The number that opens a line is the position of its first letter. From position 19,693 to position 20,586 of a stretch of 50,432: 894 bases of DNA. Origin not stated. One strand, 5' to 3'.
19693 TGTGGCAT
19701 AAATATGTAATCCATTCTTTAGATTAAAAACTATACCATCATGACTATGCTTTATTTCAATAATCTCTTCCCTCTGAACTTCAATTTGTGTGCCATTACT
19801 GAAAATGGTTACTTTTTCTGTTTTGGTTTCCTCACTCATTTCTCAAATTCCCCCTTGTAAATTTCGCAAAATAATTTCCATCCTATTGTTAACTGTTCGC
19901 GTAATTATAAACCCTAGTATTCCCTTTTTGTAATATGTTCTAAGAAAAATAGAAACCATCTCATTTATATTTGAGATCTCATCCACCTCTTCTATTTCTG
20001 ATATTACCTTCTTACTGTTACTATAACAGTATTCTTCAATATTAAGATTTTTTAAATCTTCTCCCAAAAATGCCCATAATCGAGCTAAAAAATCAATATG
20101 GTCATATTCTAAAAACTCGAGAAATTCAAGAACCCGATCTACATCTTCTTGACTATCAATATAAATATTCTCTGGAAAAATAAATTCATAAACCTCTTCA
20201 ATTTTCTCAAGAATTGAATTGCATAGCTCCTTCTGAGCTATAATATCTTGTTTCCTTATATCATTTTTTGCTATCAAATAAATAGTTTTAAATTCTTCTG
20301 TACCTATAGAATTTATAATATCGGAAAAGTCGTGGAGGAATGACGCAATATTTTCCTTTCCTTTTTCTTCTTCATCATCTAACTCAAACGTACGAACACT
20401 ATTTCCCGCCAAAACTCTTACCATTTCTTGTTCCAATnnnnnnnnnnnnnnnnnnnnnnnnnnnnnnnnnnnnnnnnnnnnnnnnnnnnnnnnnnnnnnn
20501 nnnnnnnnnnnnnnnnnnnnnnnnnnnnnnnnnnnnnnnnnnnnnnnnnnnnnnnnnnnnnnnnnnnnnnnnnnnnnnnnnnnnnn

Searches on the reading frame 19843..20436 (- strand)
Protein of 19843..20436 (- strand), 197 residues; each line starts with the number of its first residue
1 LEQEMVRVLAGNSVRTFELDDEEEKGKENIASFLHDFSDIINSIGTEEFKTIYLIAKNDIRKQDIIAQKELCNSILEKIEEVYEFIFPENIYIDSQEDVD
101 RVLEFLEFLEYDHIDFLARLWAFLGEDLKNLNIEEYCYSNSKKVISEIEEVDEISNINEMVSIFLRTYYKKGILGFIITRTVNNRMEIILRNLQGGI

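Call 3: search_protein_families(library=pfam, proteins=[window:19843-20436:-], max_evalue=0.01)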
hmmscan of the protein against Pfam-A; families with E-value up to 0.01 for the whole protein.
window:19843-20436:- (197 aa): 0 families

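Call 6: search_protein_families(library=phrogs, proteins=[window:19843-20436:-], max_evalue=0.001)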
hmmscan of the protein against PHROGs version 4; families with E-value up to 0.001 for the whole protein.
window:19843-20436:- (197 aa): 0 families
